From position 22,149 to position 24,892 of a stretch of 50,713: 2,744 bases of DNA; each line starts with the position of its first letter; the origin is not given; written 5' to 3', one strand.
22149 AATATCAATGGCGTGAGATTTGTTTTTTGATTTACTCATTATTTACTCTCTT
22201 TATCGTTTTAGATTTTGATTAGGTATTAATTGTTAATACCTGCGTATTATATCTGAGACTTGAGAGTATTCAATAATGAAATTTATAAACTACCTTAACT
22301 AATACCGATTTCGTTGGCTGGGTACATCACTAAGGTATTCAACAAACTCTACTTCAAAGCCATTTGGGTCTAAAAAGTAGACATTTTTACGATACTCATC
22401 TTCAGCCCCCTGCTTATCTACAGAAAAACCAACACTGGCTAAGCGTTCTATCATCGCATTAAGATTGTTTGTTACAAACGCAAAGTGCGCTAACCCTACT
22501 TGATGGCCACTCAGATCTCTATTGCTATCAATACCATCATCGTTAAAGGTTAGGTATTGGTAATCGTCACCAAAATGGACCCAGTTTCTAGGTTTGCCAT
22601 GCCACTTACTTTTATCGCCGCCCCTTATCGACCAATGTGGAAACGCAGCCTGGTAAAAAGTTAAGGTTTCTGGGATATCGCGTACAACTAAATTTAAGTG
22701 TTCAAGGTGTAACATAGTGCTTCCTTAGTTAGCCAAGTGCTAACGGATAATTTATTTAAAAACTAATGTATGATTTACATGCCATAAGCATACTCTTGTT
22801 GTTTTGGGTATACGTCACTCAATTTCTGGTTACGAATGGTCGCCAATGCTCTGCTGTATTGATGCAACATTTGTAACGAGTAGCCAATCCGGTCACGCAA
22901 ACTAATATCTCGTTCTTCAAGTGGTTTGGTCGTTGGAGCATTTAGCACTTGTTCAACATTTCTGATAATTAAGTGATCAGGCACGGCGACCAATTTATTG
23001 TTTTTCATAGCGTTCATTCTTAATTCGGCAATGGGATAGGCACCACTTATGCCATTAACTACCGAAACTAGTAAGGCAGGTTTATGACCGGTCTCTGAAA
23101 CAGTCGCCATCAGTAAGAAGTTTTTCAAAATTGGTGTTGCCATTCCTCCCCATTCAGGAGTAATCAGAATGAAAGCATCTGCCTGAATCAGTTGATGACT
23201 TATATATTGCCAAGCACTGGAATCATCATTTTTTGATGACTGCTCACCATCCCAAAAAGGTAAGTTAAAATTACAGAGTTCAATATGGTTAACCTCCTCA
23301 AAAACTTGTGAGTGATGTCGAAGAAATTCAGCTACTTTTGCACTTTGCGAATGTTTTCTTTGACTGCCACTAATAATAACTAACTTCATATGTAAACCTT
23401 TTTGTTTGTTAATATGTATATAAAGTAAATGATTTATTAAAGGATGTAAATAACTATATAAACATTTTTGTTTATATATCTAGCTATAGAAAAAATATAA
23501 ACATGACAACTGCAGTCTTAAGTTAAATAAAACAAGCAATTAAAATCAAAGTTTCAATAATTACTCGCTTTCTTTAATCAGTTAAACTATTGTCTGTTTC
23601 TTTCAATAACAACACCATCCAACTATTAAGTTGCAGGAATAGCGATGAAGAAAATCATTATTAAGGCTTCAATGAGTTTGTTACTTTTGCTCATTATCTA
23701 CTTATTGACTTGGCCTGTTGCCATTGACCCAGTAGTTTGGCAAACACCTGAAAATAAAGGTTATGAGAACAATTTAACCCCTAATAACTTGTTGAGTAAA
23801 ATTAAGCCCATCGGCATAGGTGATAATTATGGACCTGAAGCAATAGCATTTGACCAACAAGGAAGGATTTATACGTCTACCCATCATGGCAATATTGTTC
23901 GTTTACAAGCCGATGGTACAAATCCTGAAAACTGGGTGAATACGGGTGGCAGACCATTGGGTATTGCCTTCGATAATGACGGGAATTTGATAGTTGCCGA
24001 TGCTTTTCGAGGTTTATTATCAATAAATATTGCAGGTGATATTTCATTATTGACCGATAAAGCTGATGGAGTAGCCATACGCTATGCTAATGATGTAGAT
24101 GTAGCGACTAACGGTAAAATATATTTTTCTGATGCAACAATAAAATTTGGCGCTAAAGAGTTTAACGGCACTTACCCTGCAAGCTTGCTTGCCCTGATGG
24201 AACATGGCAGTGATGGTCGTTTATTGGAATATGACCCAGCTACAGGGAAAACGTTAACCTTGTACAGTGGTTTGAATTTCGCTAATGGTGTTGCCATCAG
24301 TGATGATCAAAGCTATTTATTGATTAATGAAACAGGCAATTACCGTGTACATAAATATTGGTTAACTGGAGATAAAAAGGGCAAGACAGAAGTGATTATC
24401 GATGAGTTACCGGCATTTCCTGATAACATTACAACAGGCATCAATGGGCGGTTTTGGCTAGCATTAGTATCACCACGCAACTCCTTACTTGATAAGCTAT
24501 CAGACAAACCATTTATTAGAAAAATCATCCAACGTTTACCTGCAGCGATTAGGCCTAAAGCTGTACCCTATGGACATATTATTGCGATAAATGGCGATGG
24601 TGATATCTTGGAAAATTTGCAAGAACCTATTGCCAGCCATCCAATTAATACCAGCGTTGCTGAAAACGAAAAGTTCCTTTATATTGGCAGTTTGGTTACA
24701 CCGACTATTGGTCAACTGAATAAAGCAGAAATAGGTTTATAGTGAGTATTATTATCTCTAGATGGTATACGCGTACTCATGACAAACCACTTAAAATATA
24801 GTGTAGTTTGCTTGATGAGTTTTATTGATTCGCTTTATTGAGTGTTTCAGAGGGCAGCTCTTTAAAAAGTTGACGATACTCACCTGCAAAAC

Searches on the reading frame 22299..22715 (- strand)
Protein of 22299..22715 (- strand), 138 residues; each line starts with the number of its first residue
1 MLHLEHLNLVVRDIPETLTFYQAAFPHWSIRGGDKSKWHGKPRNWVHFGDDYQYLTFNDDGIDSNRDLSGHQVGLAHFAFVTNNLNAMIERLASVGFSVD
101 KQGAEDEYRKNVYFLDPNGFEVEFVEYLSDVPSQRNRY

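Call 59: search_protein_families(library=pfam, proteins=[window:22299-22715:-], max_evalue=0.001)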
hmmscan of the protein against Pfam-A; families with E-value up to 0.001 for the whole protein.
window:22299-22715:- (138 aa): 3 families
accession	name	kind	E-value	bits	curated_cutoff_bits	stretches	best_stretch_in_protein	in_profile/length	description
PF00903.31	Glyoxalase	-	1.3e-09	38.9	20.6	1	4-124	2-121/121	Glyoxalase/Bleomycin resistance protein/Dioxygenase superfamily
PF13669.12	Glyoxalase_4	-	5.3e-06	27.1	27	1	6-105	2-99/109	Glyoxalase/Bleomycin resistance protein/Dioxygenase superfamily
PF18029.7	Glyoxalase_6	-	0.0009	20.3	23.6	0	11-123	6-104/106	Glyoxalase-like domain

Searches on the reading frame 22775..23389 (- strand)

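Call 59: search_protein_families(library=pfam, proteins=[window:22775-23389:-], max_evalue=0.001)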
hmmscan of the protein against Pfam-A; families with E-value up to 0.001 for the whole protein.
window:22775-23389:- (204 aa): 2 families
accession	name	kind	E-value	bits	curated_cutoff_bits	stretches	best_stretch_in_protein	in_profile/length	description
PF03358.20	FMN_red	-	1.3e-22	80.5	24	1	1-144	1-149/152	NADPH-dependent FMN reductase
PF02525.22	Flavodoxin_2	-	1e-06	29.1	27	1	1-92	1-100/198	Flavodoxin-like fold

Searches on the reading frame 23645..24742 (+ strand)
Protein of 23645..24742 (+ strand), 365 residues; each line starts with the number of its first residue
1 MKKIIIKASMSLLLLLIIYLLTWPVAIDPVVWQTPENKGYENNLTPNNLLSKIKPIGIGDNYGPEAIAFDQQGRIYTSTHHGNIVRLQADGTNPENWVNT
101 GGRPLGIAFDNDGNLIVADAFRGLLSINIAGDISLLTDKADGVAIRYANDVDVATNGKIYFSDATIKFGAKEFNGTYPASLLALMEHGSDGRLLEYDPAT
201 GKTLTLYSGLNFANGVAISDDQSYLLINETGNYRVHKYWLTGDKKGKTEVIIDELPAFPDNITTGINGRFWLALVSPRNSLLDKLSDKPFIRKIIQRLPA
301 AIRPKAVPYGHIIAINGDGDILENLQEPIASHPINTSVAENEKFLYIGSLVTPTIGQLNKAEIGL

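Call 59: search_protein_families(library=pfam, proteins=[window:23645-24742:+], max_evalue=0.001)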
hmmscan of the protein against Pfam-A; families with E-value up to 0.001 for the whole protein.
window:23645-24742:+ (365 aa): 4 families
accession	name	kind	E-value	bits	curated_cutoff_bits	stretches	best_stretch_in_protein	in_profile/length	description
PF03088.22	Str_synth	-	2.9e-21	75.8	25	1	149-242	1-88/89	Strictosidine synthase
PF20067.5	SSL_N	-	1.3e-16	60.6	18.9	1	45-87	4-46/46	Strictosidine synthase-like, N-terminal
PF08450.18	SGL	-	2.6e-14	53.9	26.3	1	78-276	18-203/246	SMP-30/Gluconolactonase/LRE-like region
PF01436.27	NHL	-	1.4e-08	34.8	20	0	103-119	3-19/28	NHL repeat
